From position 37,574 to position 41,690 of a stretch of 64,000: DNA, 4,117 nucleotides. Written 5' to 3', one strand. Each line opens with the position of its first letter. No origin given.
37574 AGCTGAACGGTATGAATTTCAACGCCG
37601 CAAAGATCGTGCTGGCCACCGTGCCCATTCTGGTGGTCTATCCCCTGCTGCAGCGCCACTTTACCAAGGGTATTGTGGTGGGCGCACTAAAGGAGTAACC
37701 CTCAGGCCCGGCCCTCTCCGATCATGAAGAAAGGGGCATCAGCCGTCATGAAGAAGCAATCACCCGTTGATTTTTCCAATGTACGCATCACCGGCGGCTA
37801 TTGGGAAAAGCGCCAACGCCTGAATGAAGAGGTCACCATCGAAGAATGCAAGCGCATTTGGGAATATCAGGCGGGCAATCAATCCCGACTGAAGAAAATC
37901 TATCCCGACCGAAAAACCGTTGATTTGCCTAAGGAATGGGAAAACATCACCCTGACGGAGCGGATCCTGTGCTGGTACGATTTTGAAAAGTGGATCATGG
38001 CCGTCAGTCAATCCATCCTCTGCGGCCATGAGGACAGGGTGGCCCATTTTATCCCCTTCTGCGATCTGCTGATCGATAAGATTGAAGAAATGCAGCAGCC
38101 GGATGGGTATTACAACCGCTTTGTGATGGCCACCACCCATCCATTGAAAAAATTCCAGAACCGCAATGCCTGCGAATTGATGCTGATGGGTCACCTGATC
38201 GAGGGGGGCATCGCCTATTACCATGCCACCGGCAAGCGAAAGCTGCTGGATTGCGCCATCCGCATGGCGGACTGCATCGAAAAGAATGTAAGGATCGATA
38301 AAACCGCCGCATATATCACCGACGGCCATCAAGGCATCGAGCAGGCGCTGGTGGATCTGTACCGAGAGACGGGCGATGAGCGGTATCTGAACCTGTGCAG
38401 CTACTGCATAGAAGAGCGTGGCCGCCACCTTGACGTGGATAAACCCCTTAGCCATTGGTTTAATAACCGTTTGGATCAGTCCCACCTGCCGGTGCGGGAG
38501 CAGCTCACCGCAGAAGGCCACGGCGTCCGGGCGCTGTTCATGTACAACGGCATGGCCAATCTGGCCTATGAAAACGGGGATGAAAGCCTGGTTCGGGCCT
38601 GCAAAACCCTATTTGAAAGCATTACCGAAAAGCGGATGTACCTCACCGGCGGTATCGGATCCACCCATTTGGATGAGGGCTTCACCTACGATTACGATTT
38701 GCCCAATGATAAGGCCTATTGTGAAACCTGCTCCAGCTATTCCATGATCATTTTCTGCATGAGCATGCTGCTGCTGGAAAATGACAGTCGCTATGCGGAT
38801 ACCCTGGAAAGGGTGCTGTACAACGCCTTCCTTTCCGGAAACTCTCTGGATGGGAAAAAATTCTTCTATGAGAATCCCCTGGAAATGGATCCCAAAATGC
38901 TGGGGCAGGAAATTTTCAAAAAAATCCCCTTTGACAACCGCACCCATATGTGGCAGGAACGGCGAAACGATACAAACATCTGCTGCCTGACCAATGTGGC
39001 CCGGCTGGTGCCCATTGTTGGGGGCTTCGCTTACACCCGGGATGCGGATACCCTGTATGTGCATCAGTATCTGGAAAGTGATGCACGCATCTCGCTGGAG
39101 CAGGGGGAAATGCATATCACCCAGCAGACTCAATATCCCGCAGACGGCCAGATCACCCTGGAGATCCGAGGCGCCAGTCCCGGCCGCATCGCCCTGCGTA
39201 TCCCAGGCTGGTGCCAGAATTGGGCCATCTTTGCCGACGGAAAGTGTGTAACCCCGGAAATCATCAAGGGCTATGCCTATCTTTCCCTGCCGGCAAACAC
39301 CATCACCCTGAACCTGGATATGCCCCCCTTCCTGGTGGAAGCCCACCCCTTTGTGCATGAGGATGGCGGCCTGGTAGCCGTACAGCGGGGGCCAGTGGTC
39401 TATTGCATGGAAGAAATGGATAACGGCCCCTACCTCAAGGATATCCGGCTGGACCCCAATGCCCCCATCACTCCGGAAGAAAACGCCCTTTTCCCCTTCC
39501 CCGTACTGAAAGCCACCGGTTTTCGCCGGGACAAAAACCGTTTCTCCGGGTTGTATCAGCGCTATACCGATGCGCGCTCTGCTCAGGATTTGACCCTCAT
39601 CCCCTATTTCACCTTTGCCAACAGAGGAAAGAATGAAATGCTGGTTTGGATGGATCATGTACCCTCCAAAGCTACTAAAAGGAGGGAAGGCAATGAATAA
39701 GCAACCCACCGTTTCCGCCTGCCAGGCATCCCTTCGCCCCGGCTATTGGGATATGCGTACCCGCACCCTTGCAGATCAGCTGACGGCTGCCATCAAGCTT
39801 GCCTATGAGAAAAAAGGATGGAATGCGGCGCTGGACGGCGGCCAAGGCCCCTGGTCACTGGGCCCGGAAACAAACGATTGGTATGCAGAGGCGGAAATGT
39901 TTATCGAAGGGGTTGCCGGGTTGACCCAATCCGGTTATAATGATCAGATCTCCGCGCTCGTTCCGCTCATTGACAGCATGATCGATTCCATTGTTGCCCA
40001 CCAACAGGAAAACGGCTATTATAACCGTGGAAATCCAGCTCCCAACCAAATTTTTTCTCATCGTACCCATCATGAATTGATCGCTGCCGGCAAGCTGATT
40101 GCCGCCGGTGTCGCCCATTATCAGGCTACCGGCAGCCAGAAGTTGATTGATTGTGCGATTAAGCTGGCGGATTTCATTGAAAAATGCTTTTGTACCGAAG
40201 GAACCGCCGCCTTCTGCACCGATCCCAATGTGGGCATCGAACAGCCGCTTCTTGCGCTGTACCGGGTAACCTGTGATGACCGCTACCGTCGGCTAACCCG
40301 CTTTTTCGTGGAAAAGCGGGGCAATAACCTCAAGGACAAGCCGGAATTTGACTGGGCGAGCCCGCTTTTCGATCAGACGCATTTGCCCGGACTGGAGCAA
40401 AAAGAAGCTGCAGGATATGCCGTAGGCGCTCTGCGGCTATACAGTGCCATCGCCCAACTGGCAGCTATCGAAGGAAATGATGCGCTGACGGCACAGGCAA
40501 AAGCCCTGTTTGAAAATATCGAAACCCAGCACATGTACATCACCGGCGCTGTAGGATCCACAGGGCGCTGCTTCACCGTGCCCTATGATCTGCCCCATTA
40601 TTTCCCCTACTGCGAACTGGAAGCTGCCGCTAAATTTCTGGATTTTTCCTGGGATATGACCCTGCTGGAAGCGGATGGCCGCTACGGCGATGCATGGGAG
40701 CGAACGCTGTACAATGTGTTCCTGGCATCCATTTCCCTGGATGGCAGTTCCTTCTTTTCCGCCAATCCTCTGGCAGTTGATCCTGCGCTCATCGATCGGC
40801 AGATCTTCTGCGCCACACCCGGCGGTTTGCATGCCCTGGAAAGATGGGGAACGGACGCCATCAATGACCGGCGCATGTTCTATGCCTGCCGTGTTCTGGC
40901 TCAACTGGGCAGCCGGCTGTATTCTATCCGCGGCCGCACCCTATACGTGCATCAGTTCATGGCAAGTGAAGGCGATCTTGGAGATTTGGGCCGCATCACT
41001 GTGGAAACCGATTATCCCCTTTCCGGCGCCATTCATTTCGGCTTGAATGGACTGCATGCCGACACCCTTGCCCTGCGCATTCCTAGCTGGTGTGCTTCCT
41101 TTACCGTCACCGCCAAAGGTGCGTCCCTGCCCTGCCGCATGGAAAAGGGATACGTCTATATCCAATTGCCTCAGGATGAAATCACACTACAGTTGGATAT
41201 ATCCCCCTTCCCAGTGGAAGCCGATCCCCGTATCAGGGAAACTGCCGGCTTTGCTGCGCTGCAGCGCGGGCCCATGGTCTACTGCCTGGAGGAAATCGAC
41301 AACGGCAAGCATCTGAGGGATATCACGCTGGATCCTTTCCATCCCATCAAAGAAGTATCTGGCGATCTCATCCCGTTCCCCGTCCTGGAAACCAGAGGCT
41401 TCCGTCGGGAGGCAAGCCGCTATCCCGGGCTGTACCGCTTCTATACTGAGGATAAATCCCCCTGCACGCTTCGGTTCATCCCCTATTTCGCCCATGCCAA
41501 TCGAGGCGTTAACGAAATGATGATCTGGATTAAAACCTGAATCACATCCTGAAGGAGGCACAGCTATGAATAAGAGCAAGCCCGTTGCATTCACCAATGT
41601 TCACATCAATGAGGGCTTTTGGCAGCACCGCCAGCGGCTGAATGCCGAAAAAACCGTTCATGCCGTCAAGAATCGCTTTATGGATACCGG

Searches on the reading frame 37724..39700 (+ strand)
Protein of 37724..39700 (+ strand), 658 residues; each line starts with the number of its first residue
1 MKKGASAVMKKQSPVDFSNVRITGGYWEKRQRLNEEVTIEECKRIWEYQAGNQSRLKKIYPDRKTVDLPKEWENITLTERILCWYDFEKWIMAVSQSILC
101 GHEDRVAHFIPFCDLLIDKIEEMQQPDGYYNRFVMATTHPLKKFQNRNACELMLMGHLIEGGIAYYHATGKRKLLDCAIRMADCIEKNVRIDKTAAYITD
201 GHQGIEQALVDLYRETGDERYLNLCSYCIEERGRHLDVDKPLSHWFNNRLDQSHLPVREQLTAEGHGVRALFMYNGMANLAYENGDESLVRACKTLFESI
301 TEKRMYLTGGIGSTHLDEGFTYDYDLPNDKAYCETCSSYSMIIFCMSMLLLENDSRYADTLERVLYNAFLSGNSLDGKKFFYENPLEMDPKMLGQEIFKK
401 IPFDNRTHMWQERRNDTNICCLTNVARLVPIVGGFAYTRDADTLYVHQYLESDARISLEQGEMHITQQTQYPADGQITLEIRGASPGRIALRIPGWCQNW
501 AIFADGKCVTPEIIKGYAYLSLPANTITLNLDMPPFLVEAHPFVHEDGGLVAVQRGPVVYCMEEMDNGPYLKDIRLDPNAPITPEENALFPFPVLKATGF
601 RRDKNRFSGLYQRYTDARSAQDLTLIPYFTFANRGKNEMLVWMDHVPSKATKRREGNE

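Call 89: search_protein_families(library=pfam, proteins=[window:37724-39700:+], max_evalue=0.00001)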
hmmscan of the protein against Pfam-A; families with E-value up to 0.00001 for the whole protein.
window:37724-39700:+ (658 aa): 3 families
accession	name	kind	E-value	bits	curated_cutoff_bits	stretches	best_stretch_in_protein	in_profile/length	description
PF07944.18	Beta-AFase-like_GH127_cat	-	4.1e-79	266.7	24.9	1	19-431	1-373/376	Beta-L-arabinofuranosidase, GH127 catalytic domain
PF20737.2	Glyco_hydro127C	-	7e-24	83.8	23.7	1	537-643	3-70/71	Glycoside hydrolase family 127 C-terminal domain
PF20736.2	Glyco_hydro127M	-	3.5e-13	49.9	24.2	1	443-533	1-95/95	Beta-L-arabinofuranosidase, GH127 middle domain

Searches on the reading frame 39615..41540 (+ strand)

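Call 89: search_protein_families(library=pfam, proteins=[window:39615-41540:+], max_evalue=0.00001)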
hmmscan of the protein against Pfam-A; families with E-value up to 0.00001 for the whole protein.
window:39615-41540:+ (641 aa): 3 families
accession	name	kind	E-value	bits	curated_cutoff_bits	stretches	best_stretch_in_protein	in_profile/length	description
PF07944.18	Beta-AFase-like_GH127_cat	-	2.1e-47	162.4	24.9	1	103-391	67-347/376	Beta-L-arabinofuranosidase, GH127 catalytic domain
PF20737.2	Glyco_hydro127C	-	7.1e-22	77.4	23.7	1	534-640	4-71/71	Glycoside hydrolase family 127 C-terminal domain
PF20736.2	Glyco_hydro127M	-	7.1e-10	39.3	24.2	1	442-528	1-94/95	Beta-L-arabinofuranosidase, GH127 middle domain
